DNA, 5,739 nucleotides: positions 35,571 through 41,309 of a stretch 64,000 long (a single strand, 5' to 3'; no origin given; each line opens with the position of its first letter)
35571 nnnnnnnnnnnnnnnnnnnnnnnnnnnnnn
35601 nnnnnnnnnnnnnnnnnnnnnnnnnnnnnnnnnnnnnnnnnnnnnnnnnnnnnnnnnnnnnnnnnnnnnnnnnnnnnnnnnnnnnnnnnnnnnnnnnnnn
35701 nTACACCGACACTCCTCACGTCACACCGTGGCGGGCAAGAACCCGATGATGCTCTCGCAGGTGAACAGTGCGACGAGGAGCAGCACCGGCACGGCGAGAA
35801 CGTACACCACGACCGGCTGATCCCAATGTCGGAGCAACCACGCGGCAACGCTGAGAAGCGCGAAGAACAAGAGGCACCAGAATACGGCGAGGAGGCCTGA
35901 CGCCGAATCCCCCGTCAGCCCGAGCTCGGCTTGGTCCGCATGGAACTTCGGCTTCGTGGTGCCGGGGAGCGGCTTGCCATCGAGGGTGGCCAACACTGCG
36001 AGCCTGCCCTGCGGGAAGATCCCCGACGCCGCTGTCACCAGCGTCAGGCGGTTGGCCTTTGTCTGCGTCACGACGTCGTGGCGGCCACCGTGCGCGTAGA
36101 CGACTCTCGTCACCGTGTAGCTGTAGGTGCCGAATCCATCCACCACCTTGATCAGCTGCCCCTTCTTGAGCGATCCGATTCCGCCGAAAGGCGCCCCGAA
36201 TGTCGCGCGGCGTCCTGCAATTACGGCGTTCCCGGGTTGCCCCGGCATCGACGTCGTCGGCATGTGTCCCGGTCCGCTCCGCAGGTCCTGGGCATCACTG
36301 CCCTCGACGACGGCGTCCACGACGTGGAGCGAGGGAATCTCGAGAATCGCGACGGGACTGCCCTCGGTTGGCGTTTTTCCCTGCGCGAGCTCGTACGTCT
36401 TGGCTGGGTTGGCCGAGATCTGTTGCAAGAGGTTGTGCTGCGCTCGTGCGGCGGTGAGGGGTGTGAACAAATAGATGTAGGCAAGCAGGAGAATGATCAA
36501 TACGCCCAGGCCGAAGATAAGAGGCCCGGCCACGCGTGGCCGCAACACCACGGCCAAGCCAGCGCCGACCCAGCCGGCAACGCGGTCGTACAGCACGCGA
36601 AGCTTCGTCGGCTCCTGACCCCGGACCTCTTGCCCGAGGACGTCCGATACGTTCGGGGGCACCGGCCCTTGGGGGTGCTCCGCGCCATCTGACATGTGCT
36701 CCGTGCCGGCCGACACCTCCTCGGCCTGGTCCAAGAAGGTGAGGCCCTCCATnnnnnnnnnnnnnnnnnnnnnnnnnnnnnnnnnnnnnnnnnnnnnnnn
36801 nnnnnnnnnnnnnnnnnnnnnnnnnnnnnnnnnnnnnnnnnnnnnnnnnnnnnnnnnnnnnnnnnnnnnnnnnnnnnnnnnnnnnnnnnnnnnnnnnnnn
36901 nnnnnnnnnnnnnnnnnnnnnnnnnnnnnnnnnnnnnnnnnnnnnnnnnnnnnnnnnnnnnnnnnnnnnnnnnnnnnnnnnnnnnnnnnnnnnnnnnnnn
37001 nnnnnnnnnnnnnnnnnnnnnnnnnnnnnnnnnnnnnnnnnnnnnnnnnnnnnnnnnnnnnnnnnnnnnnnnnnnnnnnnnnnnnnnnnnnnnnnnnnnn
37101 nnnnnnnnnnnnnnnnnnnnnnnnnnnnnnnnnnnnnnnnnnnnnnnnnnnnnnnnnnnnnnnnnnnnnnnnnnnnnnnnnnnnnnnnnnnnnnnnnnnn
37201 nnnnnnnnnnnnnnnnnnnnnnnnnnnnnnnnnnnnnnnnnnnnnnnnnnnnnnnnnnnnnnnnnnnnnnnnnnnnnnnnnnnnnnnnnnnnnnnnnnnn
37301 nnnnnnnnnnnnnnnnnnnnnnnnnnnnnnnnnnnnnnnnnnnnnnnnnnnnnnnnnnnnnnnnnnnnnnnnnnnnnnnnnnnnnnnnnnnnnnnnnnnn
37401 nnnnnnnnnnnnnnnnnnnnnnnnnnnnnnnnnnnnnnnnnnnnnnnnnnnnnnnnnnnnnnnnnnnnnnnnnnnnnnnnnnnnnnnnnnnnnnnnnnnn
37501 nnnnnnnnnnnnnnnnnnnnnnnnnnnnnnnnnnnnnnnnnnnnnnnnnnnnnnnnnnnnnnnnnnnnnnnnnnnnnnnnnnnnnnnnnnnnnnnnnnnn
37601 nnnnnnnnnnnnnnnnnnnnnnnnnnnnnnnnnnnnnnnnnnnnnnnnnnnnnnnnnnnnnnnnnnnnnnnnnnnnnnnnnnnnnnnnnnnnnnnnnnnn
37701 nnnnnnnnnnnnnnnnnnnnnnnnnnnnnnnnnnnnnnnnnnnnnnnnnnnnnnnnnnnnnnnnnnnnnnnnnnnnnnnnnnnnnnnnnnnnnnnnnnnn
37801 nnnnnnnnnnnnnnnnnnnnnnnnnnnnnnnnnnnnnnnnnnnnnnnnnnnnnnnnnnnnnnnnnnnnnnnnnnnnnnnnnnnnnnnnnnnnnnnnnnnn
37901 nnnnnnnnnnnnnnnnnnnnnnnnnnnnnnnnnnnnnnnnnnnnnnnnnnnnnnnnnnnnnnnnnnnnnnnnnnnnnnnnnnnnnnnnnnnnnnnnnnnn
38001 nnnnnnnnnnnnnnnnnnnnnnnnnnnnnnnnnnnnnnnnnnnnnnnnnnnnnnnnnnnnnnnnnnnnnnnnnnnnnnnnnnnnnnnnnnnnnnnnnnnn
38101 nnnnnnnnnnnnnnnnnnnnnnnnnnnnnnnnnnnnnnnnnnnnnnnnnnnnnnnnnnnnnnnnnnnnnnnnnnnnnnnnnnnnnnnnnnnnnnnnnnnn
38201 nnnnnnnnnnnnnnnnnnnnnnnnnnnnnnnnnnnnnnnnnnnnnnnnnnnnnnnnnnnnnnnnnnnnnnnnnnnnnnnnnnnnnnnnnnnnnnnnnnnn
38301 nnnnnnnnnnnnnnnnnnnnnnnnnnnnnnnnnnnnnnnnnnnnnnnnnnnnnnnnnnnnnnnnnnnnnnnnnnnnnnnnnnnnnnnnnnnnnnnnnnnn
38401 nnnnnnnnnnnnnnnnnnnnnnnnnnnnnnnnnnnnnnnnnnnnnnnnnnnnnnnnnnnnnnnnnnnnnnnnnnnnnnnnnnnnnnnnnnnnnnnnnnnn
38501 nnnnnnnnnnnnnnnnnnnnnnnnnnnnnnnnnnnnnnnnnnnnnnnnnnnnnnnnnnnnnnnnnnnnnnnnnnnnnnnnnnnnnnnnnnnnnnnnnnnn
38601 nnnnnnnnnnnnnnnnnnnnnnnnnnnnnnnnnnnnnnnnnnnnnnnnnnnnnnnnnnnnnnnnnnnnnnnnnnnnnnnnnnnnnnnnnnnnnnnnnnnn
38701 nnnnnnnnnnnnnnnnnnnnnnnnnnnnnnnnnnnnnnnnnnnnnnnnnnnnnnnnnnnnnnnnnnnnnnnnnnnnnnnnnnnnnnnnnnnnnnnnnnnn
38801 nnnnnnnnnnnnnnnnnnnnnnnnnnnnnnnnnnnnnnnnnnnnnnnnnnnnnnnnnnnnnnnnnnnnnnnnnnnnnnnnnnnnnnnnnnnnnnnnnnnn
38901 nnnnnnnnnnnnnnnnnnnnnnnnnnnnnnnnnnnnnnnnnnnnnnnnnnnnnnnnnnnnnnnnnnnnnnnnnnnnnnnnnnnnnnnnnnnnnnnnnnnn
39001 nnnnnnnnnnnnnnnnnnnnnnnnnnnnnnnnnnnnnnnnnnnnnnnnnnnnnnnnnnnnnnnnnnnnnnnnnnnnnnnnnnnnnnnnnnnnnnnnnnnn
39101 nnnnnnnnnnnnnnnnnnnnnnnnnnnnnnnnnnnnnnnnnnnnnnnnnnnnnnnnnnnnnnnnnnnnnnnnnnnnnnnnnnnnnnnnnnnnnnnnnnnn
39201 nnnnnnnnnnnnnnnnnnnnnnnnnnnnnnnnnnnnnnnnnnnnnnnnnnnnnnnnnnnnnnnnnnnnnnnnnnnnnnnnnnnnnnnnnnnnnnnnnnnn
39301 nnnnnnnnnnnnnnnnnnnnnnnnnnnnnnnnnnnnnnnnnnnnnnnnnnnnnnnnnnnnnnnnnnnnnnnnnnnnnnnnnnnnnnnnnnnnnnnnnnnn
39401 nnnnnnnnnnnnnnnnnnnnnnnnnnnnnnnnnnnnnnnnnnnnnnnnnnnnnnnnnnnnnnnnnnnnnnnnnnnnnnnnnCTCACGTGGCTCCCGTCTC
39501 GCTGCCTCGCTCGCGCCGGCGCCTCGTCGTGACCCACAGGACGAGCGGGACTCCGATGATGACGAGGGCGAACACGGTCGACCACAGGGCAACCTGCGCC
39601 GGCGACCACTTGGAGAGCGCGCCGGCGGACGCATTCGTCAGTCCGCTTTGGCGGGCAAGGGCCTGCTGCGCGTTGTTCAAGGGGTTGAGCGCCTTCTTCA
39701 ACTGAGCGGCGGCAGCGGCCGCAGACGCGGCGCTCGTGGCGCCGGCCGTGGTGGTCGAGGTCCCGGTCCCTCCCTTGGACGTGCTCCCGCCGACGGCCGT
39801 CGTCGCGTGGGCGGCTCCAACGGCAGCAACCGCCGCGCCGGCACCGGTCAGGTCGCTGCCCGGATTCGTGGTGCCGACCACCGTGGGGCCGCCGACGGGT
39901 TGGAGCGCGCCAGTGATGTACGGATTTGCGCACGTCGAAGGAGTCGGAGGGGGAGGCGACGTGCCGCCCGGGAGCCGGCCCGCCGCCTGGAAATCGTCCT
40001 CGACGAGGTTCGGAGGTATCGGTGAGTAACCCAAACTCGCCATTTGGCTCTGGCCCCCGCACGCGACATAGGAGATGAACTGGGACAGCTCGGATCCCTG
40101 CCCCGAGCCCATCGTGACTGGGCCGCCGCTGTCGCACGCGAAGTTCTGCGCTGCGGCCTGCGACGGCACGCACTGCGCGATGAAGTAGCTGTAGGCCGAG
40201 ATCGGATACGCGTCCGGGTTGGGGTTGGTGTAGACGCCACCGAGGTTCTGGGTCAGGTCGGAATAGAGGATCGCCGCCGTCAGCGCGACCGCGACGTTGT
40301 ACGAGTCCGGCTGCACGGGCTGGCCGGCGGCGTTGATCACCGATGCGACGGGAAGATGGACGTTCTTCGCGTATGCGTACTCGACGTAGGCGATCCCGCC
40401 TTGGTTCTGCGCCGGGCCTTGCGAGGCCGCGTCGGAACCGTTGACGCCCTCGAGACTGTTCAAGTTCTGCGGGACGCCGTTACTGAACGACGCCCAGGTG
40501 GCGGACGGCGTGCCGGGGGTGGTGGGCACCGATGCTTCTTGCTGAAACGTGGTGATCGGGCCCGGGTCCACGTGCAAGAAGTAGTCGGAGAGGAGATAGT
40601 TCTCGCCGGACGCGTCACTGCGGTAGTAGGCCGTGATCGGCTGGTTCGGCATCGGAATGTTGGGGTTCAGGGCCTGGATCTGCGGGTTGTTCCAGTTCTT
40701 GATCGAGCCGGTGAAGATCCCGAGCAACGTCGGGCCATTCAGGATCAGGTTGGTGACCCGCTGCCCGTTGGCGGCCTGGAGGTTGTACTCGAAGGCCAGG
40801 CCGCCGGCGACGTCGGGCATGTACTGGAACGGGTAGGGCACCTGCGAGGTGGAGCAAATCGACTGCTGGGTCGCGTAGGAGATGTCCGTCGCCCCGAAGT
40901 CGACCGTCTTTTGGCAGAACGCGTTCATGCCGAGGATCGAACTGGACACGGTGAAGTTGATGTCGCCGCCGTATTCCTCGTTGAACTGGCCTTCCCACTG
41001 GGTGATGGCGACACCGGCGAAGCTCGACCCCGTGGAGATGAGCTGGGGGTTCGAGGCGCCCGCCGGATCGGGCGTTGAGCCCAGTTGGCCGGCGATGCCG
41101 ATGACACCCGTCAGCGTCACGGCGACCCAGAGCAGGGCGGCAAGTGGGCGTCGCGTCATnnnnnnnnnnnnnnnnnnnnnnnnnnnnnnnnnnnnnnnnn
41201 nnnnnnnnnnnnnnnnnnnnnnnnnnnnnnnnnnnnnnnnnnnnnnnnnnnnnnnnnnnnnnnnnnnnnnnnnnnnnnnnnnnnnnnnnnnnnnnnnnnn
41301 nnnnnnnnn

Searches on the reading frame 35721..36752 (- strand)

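Call 9: search_protein_families(library=pfam, proteins=[window:35721-36752:-], max_evalue=0.001)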
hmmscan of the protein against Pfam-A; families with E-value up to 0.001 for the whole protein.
window:35721-36752:- (343 aa): 1 family
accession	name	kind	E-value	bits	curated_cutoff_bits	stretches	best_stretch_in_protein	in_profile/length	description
PF04203.18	Sortase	-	1.1e-19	70.9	26.6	1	137-256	1-123/125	Sortase domain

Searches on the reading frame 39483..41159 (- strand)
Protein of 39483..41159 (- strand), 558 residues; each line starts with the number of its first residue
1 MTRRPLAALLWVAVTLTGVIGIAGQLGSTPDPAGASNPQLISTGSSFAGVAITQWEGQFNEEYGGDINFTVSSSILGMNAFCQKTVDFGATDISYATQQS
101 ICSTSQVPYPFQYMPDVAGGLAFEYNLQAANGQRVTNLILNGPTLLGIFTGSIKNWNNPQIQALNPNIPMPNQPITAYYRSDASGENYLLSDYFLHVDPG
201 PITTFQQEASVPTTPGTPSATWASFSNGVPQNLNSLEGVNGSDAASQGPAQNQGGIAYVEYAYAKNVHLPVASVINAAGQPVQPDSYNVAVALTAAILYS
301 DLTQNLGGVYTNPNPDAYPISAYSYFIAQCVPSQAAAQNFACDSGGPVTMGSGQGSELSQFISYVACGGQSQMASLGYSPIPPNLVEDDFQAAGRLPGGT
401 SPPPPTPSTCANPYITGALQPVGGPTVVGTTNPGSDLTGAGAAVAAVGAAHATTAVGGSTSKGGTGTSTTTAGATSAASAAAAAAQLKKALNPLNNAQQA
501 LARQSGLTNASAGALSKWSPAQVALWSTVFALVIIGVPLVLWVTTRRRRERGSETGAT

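Call 9: search_protein_families(library=pfam, proteins=[window:39483-41159:-], max_evalue=0.001)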
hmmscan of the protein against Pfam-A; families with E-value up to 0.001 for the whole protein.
window:39483-41159:- (558 aa): 1 family
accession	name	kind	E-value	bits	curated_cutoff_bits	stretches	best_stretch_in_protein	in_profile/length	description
PF12849.12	PBP_like_2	-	1.1e-26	94.7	27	1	39-340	11-259/267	PBP superfamily domain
